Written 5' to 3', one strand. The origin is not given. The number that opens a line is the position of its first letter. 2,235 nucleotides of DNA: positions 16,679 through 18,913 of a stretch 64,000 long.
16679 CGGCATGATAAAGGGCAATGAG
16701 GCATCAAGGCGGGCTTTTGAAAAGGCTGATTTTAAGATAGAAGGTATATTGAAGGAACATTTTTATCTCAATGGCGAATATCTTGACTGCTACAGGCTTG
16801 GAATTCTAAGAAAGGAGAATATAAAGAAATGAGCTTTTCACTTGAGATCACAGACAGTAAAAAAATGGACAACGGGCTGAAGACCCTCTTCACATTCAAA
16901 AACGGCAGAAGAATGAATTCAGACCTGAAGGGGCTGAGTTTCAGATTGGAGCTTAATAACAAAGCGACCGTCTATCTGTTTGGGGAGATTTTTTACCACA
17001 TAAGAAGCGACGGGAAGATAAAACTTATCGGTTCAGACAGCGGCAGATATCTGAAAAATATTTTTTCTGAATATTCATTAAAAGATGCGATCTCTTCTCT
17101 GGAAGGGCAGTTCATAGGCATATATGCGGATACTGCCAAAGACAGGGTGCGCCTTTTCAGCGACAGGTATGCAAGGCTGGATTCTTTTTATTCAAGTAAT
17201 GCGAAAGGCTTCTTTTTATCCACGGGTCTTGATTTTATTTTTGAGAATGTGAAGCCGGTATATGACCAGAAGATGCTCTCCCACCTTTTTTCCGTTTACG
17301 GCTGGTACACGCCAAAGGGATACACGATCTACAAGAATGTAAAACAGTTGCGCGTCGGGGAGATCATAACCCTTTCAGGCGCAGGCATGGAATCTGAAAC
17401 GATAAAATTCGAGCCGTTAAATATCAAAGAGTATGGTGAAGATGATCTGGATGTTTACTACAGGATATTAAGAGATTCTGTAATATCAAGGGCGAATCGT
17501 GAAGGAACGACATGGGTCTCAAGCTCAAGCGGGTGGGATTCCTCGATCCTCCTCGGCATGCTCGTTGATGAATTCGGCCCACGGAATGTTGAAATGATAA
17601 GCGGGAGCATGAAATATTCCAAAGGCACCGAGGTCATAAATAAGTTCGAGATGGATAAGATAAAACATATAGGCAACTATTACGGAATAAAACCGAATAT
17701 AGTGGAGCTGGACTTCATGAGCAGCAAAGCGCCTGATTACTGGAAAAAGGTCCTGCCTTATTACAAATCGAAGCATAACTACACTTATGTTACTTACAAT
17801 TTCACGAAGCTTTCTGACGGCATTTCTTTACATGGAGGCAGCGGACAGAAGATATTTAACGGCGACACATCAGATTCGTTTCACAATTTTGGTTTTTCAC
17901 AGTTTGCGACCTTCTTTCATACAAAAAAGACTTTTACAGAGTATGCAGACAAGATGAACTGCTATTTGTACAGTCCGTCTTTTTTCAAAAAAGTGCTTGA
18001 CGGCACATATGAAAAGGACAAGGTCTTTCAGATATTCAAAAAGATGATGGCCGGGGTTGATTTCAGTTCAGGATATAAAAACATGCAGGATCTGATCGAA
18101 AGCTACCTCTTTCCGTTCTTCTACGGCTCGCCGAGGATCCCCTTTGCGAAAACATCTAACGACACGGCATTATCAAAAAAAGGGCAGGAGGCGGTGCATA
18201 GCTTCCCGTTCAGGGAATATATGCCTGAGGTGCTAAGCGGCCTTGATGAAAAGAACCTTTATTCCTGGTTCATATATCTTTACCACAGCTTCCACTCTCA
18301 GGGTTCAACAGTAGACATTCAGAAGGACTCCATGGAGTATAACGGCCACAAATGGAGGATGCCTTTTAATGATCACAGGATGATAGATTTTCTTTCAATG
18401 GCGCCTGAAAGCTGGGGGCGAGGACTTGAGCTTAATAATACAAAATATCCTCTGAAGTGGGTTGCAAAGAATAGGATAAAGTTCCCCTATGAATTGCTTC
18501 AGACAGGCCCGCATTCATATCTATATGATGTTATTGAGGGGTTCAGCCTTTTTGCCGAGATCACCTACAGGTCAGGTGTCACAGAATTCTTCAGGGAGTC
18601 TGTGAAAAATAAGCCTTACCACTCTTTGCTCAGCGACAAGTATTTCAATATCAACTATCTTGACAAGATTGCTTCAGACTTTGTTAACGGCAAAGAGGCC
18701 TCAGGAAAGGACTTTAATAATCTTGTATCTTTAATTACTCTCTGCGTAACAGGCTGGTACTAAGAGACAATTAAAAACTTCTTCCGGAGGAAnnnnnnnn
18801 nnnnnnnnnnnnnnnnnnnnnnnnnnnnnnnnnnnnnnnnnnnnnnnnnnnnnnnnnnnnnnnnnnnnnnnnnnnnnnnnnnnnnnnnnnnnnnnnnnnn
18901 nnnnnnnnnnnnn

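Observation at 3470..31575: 29-kb single-strand glycan island built around a complete pseudaminic-acid pathway with an unusually large tailoring complement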

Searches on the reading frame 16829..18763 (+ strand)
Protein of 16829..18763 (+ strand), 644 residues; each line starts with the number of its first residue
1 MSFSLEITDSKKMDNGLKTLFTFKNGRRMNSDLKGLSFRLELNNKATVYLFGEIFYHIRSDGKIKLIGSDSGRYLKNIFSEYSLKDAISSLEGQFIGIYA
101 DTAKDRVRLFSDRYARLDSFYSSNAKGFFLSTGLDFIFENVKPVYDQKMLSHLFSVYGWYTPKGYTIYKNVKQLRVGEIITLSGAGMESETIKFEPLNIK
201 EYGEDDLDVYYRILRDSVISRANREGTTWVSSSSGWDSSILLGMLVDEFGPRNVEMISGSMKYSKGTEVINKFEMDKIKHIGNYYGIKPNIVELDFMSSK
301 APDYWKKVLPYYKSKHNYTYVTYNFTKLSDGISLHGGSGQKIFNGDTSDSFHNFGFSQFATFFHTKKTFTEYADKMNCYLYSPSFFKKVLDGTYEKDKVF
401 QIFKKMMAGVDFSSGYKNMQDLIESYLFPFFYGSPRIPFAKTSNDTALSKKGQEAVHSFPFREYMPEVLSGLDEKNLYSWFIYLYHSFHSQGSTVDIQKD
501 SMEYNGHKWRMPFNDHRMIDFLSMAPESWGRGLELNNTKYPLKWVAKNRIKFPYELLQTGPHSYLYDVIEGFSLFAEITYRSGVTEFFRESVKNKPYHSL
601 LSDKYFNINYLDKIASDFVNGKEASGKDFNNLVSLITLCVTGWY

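Call 4: search_protein_families(library=ncbifam, proteins=[window:16829-18763:+], max_evalue=0.00001)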
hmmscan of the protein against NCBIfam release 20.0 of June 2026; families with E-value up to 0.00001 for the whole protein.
window:16829-18763:+ (644 aa): 1 family
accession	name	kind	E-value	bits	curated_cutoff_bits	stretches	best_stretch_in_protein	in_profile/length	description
TIGR01536.1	asn_synth_AEB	equivalog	7.7e-07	28.5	267.1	0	78-265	108-291/517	asparagine synthase (glutamine-hydrolyzing)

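Call 7: search_protein_families(library=pfam, proteins=[window:16829-18763:+], max_evalue=0.001)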
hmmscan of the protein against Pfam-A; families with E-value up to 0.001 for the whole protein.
window:16829-18763:+ (644 aa): 0 families

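Call 13: find_encoding_contigs(protein=window:16829-18763:+, flank=10000, max_places=6)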
Protein window:16829-18763:+ (644 aa): 2 contigs read that carry it; 1 place shown.
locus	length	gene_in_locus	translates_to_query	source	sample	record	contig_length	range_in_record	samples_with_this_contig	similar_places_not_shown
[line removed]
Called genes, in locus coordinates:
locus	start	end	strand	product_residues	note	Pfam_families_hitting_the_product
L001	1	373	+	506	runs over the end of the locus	PF02310:B12-binding, PF04055:Radical_SAM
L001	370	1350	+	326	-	PF01408:GFO_IDH_MocA, PF22725:GFO_IDH_MocA_C3, PF02894:GFO_IDH_MocA_C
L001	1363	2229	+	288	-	PF02348:CTP_transf_3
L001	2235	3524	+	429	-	PF00202:Aminotran_3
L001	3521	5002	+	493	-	PF04101:Glyco_tran_28_C (weak), PF13302:Acetyltransf_3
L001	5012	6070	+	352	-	PF03102:NeuB, PF08666:SAF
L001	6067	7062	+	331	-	PF21360:PylC-like_N, PF13535:ATP-grasp_4 (faint), PF02655:ATP-grasp_3, PF07478:Dala_Dala_lig_C (weak), PF02786:CPSase_L_D2 (faint), PF15632:ATPgrasp_Ter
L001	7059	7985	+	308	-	PF01073:3Beta_HSD, PF01370:Epimerase, PF02719:Polysacc_synt_2 (weak), PF04321:RmlD_sub_bind, PF07993:NAD_binding_4 (faint), PF16363:GDP_Man_Dehyd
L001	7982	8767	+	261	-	PF00459:Inositol_P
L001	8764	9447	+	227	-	PF02585:PIG-L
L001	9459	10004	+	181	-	PF13302:Acetyltransf_3, PF00583:Acetyltransf_1, PF13420:Acetyltransf_4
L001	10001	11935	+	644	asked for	-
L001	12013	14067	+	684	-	-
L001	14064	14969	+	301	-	PF13489:Methyltransf_23, PF08241:Methyltransf_11, PF08242:Methyltransf_12, PF13649:Methyltransf_25, PF13847:Methyltransf_31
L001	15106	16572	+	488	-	PF01943:Polysacc_synt, PF13440:Polysacc_synt_3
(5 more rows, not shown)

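Call 24: search_solved_structures(query=window:16829-18763:+, max_evalue=1)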
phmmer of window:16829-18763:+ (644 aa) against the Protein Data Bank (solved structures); distinct sequences matched with E-value up to 1: 1.
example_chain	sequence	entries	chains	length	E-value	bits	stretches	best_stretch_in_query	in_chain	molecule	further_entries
8s9t_E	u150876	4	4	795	0.17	14.1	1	114-177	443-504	TIGR03986 family CRISPR-associated RAMP protein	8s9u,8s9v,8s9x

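Call 49: find_homologous_proteins(query=window:16829-18760:+, max_evalue=0.001)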
Query window:16829-18760:+ (644 aa): 158 proteins with E <= 0.001 among 8000 candidates; the best 120 are listed.
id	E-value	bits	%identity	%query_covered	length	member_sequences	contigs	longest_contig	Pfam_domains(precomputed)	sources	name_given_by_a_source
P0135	0.0e+0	1475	100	100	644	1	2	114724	-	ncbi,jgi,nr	ncbi:MAG: hypothetical protein C4560_00475 [Nitrospiraceae bacterium]|nr:MAG: hypothetical protein C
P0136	0.0e+0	1043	70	99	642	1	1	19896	-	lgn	-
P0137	0.0e+0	1042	69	100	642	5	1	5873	-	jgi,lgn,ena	-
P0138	0.0e+0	1039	68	100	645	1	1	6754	-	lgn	-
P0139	0.0e+0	1034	67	100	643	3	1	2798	-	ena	-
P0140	0.0e+0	1033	67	98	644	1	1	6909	-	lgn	-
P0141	0.0e+0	1028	66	100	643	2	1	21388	-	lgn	-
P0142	0.0e+0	1018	66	100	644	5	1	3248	-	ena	-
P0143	0.0e+0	1016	68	96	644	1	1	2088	-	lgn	-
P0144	0.0e+0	1012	67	99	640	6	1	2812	-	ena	-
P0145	0.0e+0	1012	68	100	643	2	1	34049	-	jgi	-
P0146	4.1e-295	999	66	100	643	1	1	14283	-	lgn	-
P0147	2.0e-293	993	66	98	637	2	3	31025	-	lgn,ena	-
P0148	1.0e-292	991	65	99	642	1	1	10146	-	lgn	-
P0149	1.6e-292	990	67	100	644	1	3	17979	-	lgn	-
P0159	5.1e-286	969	65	98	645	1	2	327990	-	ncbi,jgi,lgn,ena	-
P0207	6.6e-249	846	55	100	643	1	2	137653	-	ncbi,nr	ncbi:MAG: hypothetical protein LLG01_05915 [Planctomycetaceae bacterium]|nr:hypothetical protein [Pl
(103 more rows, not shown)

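Call 55: find_encoding_contigs(protein=P0159, flank=10000, max_places=1)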
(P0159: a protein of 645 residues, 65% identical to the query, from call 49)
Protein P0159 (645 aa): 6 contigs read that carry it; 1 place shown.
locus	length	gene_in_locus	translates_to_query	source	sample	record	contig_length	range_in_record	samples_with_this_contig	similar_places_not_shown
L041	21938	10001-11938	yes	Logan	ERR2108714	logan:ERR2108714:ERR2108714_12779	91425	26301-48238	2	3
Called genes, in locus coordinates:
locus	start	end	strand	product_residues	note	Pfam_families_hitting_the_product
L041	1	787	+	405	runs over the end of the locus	PF13489:Methyltransf_23, PF13847:Methyltransf_31 (weak), PF08241:Methyltransf_11, PF08242:Methyltransf_12, PF13649:Methyltransf_25, PF22674:C2185-like_N (weak)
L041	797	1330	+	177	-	PF13302:Acetyltransf_3, PF13420:Acetyltransf_4, PF13523:Acetyltransf_8 (weak)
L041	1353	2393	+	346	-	PF01728:FtsJ (faint), PF02390:Methyltransf_4 (weak), PF10017:Methyltransf_33 (weak), PF08242:Methyltransf_12 (weak), PF13649:Methyltransf_25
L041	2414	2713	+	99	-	-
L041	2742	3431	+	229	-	PF00106:adh_short, PF01370:Epimerase (weak), PF08659:KR (weak), PF13561:adh_short_C2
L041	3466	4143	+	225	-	PF00753:Lactamase_B, PF23023:Anti-Pycsar_Apyc1 (weak)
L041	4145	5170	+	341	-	PF08545:ACP_syn_III, PF08541:ACP_syn_III_C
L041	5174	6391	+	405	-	PF01575:MaoC_dehydratas, PF13452:FAS1_DH_region (weak), PF00106:adh_short, PF01370:Epimerase (faint), PF08659:KR, PF23441:SDR, PF13561:adh_short_C2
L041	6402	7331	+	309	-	PF13489:Methyltransf_23, PF08241:Methyltransf_11, PF08242:Methyltransf_12, PF13649:Methyltransf_25, PF13847:Methyltransf_31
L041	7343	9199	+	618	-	PF21211:FkbH_N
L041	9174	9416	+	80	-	-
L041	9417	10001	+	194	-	PF13302:Acetyltransf_3, PF13420:Acetyltransf_4, PF00583:Acetyltransf_1, PF13523:Acetyltransf_8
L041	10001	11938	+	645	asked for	-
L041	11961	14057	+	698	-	-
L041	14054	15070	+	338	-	PF05050:Methyltransf_21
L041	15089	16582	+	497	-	PF02310:B12-binding, PF04055:Radical_SAM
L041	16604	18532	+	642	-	-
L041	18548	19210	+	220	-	PF02348:CTP_transf_3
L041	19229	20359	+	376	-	PF13685:Fe-ADH_2, PF01761:DHQ_synthase, PF24621:DHQS_C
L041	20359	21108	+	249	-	PF00106:adh_short, PF08659:KR, PF23441:SDR (weak), PF13561:adh_short_C2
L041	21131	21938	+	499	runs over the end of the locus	PF02310:B12-binding, PF04055:Radical_SAM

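Call 56: find_encoding_contigs(protein=P0207, flank=10000, max_places=1)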
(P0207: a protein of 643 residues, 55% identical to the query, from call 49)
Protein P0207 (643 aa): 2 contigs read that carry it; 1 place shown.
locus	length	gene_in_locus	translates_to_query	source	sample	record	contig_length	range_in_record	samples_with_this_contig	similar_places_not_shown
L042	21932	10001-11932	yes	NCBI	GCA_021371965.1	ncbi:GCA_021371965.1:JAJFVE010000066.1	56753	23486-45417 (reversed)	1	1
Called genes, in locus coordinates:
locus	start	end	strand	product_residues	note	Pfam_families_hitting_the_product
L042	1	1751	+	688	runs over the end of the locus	PF01370:Epimerase, PF04321:RmlD_sub_bind, PF16363:GDP_Man_Dehyd, PF01073:3Beta_HSD (weak), PF02719:Polysacc_synt_2 (weak), PF01041:DegT_DnrJ_EryC1, PF00155:Aminotran_1_2 (weak), PF01053:Cys_Met_Meta_PP (weak), +1 more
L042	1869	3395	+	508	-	PF02310:B12-binding, PF04055:Radical_SAM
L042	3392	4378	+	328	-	PF01408:GFO_IDH_MocA, PF22725:GFO_IDH_MocA_C3, PF02894:GFO_IDH_MocA_C (weak)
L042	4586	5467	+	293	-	PF02348:CTP_transf_3, PF12804:NTP_transf_3 (faint)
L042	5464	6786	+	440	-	PF00202:Aminotran_3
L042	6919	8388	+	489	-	PF13302:Acetyltransf_3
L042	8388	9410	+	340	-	PF03102:NeuB, PF08666:SAF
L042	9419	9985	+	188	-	PF13302:Acetyltransf_3, PF13420:Acetyltransf_4, PF13523:Acetyltransf_8 (weak), PF00583:Acetyltransf_1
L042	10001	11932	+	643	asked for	-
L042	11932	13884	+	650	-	PF27878:PFTS_polysacc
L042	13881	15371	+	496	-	PF01943:Polysacc_synt, PF13440:Polysacc_synt_3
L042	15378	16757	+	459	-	PF02310:B12-binding, PF04055:Radical_SAM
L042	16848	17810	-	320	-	-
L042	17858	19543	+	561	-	-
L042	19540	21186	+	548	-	PF13231:PMT_2 (weak)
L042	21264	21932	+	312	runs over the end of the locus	PF04055:Radical_SAM, PF13186:SPASM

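Call 61: search_protein_families(library=ncbifam, proteins=[L042:4586-5467:+, L041:18548-19210:+], max_evalue=0.01)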
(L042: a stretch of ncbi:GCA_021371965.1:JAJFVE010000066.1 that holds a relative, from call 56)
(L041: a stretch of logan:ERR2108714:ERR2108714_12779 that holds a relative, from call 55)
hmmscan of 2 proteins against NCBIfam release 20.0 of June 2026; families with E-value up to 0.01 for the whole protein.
L042:4586-5467:+ (293 aa): 4 families
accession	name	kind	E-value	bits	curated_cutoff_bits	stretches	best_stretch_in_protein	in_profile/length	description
NF009905.0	PRK13368.1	subfamily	2.7e-13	49.8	255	1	3-132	2-129/243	3-deoxy-manno-octulosonate cytidylyltransferase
NF003952.0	PRK05450.1-5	subfamily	3.6e-10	39.4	193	1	3-128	2-122/250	3-deoxy-manno-octulosonate cytidylyltransferase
NF003950.0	PRK05450.1-3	subfamily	6.9e-10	38.7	234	1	3-133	2-133/248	3-deoxy-manno-octulosonate cytidylyltransferase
NF003948.0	PRK05450.1-1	equivalog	1.4e-05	24.4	281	1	3-123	5-126/248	3-deoxy-manno-octulosonate cytidylyltransferase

L041:18548-19210:+ (220 aa): 7 families
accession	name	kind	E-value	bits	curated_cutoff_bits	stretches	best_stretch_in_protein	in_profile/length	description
TIGR03584.1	PseF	equivalog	5.7e-21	75.2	205.7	1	4-212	1-219/222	pseudaminic acid cytidylyltransferase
NF003952.0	PRK05450.1-5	subfamily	9.3e-11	41.3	193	1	1-133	1-131/250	3-deoxy-manno-octulosonate cytidylyltransferase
NF009905.0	PRK13368.1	subfamily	9.9e-09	34.9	255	1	1-120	1-115/243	3-deoxy-manno-octulosonate cytidylyltransferase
NF003948.0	PRK05450.1-1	equivalog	4.3e-07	29.4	281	1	1-134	4-135/248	3-deoxy-manno-octulosonate cytidylyltransferase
TIGR00466.1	kdsB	equivalog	4.9e-06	26.1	155.2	1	2-120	2-117/241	3-deoxy-manno-octulosonate cytidylyltransferase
NF003950.0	PRK05450.1-3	subfamily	7.6e-06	25.4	234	1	1-121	1-119/248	3-deoxy-manno-octulosonate cytidylyltransferase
TIGR00453.1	ispD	equivalog_domain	0.0039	16.7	181.3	1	19-122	19-120/219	2-C-methyl-D-erythritol 4-phosphate cytidylyltransferase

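Call 64: predict_structure(alignment_id=A4)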
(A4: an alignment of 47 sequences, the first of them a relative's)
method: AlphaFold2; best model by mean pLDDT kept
length: 644 residues; sequences in the alignment: 47
mean_pLDDT: 92.2   pTM: 0.92
mean pLDDT of the five models: 92.2, 91.5, 90.8, 89.6, 89.4
residues with pLDDT >= 90: 506; 70-90: 121; 50-70: 17; < 50: 0
segments of 3 or more residues with pLDDT < 50: none
pLDDT, mean of each block of 10 residues (from residue 1): 89 74 93 94 93 96 94 97 96 97 96 95 94 95 96 86 95 97 93 96 96 98 95 92 97 96 87 93 97 93 95 92 93 94 91 76 79 88 97 96 90 93 95 89 93 93 95 97 88 78 94 95 94 81 94 85 75 88 95 97 98 98 93 95 94
secondary structure, 60 per line:
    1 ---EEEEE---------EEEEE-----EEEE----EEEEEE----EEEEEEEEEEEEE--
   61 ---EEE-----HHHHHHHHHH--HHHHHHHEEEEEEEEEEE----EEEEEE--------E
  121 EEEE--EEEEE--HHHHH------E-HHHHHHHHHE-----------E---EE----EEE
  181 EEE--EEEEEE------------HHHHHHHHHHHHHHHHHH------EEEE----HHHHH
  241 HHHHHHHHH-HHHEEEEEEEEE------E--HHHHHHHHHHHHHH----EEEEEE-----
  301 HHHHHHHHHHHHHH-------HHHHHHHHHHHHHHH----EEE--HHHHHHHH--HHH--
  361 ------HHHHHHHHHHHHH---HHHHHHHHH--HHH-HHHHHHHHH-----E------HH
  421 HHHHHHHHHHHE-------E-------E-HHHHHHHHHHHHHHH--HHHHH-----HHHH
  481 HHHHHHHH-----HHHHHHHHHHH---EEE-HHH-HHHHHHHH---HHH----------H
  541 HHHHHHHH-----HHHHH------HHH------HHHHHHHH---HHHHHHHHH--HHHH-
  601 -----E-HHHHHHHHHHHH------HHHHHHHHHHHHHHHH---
elements in order: E4-8 E18-22 E28-31 E36-41 E46-58 E64-66 H72-81 H84-90 E91-101 E106-111 E120-124 E127-131 H134-138 H147-155 E178-183 E186-191 H204-221 E228-231 H236-249 E254-262 H272-285 E290-295 H301-314 H322-336 E341-343 H346-353 H367-379 H383-391 H398-406 H419-431 H450-464 H467-471 H477-488 H494-504 E508-510 H516-523 H540-548 H554-558 H574-581 H585-593 H596-599 H608-619 H626-641
